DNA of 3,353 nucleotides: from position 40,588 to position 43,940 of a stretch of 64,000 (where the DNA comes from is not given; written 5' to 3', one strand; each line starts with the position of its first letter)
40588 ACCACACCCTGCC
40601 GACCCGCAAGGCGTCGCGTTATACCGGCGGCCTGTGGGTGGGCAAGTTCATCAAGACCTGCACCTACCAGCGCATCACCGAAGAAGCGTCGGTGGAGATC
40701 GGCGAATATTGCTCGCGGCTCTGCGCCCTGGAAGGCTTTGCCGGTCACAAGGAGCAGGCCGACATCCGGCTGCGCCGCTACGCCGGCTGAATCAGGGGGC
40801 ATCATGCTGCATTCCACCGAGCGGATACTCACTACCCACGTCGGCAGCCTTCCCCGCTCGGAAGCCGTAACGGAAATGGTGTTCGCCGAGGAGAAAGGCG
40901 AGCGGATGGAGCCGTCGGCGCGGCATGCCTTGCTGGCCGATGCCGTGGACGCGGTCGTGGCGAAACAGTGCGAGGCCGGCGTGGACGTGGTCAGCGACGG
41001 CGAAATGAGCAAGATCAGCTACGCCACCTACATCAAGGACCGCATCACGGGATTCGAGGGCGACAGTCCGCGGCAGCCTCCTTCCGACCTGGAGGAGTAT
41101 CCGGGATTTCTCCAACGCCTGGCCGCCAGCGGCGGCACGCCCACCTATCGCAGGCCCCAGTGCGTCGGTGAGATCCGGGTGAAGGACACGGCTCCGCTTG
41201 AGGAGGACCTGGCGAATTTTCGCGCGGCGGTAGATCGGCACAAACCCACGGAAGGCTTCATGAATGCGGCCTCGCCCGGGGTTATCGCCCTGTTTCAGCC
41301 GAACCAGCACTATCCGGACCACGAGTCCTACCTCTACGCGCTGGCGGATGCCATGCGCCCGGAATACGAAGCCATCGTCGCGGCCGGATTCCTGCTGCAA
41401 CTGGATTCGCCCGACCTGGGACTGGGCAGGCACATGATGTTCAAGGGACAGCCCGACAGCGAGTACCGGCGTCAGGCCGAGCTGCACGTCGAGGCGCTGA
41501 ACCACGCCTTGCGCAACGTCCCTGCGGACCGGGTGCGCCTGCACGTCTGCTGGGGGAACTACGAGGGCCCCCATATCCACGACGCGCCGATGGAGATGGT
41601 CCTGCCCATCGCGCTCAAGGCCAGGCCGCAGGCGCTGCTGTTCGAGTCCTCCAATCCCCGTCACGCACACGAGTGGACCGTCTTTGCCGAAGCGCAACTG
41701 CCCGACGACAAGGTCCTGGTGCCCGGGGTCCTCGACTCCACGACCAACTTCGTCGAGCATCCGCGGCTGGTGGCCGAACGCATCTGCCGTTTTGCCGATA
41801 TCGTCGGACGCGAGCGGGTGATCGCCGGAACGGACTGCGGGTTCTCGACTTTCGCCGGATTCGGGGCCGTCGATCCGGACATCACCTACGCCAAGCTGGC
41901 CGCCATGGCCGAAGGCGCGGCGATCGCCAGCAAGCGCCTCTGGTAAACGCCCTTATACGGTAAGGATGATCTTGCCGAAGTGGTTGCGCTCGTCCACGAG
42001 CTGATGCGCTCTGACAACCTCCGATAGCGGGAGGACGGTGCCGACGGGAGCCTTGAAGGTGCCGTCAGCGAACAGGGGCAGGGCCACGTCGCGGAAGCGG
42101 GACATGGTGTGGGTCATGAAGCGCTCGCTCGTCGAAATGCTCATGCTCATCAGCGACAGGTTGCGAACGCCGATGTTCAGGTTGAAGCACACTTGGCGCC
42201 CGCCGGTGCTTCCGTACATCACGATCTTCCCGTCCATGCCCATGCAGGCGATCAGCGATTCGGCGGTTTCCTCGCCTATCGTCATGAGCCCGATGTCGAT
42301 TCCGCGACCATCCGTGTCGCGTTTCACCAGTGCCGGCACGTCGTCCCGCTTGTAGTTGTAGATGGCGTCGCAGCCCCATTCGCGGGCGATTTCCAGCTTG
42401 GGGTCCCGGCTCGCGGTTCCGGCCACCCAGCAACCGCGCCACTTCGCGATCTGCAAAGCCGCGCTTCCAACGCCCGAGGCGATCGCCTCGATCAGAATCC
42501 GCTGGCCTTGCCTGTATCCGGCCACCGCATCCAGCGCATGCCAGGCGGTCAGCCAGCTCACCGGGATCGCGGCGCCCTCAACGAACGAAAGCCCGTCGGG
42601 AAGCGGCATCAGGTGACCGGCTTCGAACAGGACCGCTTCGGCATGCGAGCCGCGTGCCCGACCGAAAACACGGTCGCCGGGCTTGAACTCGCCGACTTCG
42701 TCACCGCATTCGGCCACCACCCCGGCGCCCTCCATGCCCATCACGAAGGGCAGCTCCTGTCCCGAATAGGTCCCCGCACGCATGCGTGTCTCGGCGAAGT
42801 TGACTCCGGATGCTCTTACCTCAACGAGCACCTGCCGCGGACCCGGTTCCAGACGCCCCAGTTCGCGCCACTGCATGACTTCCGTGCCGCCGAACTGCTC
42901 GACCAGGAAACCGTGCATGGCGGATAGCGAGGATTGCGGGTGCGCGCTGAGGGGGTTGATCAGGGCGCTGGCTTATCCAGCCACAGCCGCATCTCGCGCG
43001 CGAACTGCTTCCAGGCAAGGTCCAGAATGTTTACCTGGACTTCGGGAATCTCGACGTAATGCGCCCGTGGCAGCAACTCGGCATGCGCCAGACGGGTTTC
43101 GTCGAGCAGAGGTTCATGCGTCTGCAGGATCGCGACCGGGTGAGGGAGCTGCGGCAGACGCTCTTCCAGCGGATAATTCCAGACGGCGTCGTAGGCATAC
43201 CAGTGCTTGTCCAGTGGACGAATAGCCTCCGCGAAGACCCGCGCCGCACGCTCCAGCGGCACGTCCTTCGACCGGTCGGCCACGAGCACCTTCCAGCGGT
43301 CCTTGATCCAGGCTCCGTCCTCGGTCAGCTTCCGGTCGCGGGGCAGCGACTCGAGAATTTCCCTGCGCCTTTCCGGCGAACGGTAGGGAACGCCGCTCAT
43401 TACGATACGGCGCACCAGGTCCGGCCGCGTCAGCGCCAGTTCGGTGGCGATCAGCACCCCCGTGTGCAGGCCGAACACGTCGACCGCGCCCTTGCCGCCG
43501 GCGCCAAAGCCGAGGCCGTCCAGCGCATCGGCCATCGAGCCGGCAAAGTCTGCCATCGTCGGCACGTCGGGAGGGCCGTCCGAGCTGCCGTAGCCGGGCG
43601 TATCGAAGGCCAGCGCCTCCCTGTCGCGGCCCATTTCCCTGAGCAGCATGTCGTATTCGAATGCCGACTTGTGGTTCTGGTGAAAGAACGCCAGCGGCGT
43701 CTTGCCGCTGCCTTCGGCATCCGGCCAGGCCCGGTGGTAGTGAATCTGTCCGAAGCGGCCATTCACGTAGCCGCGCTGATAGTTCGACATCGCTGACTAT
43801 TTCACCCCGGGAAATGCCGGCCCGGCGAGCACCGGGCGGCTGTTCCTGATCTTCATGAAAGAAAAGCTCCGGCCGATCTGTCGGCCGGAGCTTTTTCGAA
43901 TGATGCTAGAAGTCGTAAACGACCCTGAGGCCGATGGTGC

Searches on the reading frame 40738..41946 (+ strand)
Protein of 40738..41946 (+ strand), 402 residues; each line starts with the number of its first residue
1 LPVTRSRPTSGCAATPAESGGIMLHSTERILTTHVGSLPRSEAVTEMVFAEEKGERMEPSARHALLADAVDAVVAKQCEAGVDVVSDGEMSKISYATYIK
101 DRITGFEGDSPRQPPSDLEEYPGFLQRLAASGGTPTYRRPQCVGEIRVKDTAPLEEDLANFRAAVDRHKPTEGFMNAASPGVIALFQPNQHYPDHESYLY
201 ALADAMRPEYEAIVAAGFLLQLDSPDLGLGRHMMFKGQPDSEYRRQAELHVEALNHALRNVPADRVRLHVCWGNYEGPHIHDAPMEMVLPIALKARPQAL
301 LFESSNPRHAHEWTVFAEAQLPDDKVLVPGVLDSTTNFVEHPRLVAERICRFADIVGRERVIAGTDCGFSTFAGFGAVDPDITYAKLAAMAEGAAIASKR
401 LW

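Call 79: search_protein_families(library=pfam, proteins=[window:40738-41946:+], max_evalue=0.0001)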
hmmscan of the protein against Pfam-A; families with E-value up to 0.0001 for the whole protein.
window:40738-41946:+ (402 aa): 1 family
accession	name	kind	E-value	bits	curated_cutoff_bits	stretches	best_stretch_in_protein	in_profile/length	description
PF01717.24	Meth_synt_2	-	1.6e-12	47.8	21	1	31-106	2-76/324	Cobalamin-independent synthase, Catalytic domain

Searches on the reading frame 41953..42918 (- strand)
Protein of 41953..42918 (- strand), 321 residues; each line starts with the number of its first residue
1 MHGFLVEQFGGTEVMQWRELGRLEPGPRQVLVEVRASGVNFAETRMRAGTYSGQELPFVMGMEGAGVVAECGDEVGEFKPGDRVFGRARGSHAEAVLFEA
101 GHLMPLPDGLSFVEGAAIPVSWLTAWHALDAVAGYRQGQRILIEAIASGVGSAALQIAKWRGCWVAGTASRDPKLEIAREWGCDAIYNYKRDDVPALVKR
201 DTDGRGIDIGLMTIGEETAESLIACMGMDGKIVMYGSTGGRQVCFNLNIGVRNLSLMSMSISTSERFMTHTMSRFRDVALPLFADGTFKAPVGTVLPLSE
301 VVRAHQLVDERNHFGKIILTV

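Call 79: search_protein_families(library=pfam, proteins=[window:41953-42918:-], max_evalue=0.0001)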
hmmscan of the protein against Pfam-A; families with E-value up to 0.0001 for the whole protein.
window:41953-42918:- (321 aa): 3 families
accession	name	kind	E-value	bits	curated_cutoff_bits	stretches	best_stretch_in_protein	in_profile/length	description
PF00107.32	ADH_zinc_N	-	2.7e-21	76.3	31.8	1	149-268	1-121/129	Zinc-binding dehydrogenase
PF08240.17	ADH_N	-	3.3e-18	66.3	23.5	1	26-108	1-104/104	Alcohol dehydrogenase GroES-like domain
PF13602.12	ADH_zinc_N_2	-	1.2e-15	59.1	27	1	182-319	2-134/134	Zinc-binding dehydrogenase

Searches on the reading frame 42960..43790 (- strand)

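Call 79: search_protein_families(library=pfam, proteins=[window:42960-43790:-], max_evalue=0.0001)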
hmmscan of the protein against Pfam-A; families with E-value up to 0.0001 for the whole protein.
window:42960-43790:- (276 aa): 1 family
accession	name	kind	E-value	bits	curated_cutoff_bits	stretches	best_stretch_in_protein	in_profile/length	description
PF12697.13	Abhydrolase_6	-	1e-08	36.5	26.3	1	41-251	11-202/217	Alpha/beta hydrolase family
